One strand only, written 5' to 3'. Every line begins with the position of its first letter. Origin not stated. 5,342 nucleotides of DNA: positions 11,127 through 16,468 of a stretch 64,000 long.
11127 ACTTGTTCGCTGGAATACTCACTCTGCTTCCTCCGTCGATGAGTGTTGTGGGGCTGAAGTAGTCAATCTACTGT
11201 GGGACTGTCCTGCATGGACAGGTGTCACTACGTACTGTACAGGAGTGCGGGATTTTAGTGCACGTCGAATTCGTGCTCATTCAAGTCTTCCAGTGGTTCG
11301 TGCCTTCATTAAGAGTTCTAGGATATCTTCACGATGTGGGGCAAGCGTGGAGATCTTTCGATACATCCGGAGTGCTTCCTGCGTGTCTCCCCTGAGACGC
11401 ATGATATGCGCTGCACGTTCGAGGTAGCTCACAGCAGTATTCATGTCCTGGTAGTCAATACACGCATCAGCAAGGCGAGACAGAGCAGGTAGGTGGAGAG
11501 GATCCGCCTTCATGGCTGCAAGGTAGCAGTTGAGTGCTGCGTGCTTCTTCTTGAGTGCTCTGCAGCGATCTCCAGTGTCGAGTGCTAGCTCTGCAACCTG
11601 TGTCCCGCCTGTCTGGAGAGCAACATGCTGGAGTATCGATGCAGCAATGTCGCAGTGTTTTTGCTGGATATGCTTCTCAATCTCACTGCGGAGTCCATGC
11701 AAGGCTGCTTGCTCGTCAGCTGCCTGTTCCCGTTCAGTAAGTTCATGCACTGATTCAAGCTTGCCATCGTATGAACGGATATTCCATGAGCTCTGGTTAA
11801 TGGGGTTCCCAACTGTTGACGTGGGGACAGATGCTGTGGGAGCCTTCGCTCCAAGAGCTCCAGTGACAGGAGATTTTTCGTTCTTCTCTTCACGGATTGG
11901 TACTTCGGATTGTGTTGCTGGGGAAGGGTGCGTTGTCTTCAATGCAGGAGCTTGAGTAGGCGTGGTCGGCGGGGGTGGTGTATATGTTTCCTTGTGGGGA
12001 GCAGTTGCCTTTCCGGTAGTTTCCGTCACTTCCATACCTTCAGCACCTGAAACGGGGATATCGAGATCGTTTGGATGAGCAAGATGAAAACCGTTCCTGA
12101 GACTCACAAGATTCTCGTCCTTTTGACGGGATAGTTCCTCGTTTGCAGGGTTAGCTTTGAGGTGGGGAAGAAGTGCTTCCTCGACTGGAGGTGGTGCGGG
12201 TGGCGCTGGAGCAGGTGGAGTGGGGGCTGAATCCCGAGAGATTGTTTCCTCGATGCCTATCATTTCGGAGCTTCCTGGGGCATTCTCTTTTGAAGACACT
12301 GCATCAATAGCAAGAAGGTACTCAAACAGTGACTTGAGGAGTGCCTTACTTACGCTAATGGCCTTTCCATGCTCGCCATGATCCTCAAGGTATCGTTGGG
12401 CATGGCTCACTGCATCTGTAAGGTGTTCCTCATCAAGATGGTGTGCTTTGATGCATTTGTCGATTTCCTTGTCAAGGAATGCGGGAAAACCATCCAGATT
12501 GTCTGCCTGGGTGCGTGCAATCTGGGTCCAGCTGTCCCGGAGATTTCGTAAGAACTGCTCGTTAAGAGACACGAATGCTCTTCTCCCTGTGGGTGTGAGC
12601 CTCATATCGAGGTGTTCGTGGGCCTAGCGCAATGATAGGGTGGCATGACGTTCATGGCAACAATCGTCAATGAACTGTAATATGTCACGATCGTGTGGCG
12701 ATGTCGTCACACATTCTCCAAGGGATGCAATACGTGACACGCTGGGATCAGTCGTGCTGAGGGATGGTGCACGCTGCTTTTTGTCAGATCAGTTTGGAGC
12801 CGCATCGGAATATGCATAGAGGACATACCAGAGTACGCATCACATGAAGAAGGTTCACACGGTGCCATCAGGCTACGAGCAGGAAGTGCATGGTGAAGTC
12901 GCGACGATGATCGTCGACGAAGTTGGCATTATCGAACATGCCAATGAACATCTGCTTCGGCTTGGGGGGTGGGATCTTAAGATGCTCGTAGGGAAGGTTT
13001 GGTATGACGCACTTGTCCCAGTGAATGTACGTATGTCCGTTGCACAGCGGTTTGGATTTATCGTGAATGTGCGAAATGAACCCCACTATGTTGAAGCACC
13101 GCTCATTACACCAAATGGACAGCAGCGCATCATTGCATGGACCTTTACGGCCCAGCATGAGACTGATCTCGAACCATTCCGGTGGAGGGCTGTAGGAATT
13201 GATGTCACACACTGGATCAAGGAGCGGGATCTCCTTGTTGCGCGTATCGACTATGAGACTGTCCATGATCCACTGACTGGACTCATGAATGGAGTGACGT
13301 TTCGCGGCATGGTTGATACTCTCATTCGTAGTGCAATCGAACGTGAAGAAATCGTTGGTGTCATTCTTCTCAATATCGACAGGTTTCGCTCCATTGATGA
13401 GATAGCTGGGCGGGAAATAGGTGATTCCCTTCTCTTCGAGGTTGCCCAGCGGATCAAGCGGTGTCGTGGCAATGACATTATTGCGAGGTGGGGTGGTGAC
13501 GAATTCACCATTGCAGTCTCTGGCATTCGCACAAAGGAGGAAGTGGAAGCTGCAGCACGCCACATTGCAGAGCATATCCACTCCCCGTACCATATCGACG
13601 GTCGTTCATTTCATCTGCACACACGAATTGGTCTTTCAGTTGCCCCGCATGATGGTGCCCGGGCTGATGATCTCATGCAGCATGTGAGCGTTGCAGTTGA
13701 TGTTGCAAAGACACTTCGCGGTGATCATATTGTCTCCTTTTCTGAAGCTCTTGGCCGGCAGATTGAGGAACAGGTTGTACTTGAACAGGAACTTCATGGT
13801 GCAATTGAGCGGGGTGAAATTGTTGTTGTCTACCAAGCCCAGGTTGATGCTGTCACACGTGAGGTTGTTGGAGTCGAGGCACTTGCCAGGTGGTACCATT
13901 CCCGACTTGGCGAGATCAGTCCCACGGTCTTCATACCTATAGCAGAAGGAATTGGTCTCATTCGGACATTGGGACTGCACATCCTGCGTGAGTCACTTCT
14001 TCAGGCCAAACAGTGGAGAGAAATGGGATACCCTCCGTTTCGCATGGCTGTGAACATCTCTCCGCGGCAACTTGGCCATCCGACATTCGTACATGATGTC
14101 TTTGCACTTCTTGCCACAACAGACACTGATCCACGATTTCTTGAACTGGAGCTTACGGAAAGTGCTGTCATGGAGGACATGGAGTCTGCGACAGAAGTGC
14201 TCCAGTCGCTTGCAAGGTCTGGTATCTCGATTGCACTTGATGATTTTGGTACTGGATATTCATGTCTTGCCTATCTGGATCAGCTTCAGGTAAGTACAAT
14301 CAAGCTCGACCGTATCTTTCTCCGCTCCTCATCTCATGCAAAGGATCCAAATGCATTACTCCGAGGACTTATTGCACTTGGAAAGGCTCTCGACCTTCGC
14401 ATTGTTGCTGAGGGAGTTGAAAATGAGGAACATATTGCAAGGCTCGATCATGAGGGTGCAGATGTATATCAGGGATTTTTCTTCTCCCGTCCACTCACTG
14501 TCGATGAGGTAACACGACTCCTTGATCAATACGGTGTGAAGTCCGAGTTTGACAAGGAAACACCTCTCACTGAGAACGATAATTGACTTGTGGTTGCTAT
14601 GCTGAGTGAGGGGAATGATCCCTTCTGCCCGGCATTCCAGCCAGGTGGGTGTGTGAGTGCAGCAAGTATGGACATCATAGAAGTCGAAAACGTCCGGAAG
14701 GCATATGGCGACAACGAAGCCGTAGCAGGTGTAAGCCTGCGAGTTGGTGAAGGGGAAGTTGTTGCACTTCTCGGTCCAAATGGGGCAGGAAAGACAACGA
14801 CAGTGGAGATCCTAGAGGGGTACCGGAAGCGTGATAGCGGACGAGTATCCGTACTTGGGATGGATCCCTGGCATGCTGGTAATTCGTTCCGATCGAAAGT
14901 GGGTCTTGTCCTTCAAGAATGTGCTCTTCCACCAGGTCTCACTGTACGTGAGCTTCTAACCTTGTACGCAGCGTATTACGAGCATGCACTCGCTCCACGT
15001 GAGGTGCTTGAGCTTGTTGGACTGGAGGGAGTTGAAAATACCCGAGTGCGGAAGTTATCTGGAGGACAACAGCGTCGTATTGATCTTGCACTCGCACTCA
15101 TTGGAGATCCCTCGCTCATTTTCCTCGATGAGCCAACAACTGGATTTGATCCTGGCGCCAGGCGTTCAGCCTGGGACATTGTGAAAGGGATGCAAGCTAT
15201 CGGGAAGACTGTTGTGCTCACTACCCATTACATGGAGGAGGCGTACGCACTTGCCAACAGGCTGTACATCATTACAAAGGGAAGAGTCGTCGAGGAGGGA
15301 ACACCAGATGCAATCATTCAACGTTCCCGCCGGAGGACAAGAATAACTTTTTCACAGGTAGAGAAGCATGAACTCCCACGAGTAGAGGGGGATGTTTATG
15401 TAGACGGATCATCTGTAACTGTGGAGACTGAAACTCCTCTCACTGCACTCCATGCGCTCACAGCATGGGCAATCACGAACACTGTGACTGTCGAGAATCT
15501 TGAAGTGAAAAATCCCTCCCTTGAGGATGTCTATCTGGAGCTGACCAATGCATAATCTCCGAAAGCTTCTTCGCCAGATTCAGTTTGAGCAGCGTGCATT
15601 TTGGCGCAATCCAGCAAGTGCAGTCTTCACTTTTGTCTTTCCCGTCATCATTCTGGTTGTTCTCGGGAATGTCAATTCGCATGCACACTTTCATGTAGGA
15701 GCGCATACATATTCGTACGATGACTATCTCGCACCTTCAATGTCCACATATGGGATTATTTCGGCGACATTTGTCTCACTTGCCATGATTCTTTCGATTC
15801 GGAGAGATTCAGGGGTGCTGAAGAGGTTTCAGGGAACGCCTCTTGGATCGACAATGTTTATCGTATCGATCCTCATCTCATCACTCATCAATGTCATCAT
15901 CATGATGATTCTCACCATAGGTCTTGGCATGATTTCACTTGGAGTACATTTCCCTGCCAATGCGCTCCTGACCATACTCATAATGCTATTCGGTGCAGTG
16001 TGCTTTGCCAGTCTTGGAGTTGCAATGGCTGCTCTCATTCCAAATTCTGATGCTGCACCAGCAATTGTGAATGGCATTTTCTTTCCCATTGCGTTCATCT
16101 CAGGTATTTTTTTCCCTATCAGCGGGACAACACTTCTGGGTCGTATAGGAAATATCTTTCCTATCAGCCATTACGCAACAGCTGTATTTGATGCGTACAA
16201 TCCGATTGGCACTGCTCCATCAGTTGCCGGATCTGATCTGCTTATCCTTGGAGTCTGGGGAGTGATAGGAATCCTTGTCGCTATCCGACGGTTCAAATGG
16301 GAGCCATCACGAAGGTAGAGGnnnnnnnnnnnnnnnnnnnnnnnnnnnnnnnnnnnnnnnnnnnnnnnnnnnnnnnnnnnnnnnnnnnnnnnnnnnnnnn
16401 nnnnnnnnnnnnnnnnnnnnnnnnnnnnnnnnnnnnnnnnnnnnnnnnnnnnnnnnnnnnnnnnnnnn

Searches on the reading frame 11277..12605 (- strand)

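Call 25: search_protein_families(library=pfam, proteins=[window:11277-12605:-], max_evalue=0.001)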
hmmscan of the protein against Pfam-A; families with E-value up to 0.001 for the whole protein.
window:11277-12605:- (442 aa): 3 families
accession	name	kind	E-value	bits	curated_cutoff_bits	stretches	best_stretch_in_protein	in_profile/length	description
PF13428.12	TPR_14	-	3.3e-05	24.6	23.5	0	397-434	6-43/44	Tetratricopeptide repeat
PF13176.12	TPR_7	-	0.00037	20.8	27.9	0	399-427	6-34/36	Tetratricopeptide repeat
PF07719.23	TPR_2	-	0.00042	20.7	27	0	394-424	3-33/34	Tetratricopeptide repeat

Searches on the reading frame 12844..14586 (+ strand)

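Call 25: search_protein_families(library=pfam, proteins=[window:12844-14586:+], max_evalue=0.001)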
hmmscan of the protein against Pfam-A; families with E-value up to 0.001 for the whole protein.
window:12844-14586:+ (580 aa): 2 families
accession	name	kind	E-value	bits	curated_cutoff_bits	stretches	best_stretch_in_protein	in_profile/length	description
PF00563.25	EAL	-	4.6e-66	223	31.3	1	315-550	2-236/236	EAL domain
PF00990.26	GGDEF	-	7.2e-30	104.3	23.8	1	140-290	2-156/161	Diguanylate cyclase, GGDEF domain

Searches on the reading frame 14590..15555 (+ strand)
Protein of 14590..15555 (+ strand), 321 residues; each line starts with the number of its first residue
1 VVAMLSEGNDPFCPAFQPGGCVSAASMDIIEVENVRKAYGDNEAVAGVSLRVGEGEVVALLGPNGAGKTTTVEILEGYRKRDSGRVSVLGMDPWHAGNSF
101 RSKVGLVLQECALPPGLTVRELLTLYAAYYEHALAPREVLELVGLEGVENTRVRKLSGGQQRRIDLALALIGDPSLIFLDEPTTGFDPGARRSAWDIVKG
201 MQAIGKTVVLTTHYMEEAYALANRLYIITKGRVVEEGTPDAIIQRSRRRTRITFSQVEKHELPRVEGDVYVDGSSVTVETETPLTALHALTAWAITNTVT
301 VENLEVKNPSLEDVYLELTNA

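Call 25: search_protein_families(library=pfam, proteins=[window:14590-15555:+], max_evalue=0.001)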
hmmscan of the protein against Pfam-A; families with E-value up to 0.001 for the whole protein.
window:14590-15555:+ (321 aa): 4 families
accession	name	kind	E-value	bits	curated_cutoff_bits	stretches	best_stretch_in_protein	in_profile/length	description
PF00005.33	ABC_tran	-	3.9e-29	102.4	25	1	47-184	3-137/137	ABC transporter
PF13304.12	AAA_21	-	5.7e-10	40.2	27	1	144-213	226-298/304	AAA domain, putative AbiEii toxin, Type IV TA system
PF13732.12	DrrA1-3_C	-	0.00041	21.5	27.4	0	244-318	7-80/81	ATP-binding protein DrrA1-3-like, C-terminal domain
PF00448.28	SRP54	-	0.00094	19.3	22.7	0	57-97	3-43/196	SRP54-type protein, GTPase domain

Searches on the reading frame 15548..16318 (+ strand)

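Call 37: search_protein_families(library=pfam, proteins=[window:15548-16318:+], max_evalue=0.0001)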
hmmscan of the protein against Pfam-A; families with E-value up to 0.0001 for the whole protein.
window:15548-16318:+ (256 aa): 2 families
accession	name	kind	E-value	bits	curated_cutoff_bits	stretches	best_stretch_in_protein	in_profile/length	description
PF01061.29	ABC2_membrane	-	1.5e-17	64.3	26.9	1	13-213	9-206/211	ABC-2 type transporter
PF12698.13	ABC2_membrane_3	-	6.6e-14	52.2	31.6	1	54-246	157-346/347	ABC-2 family transporter protein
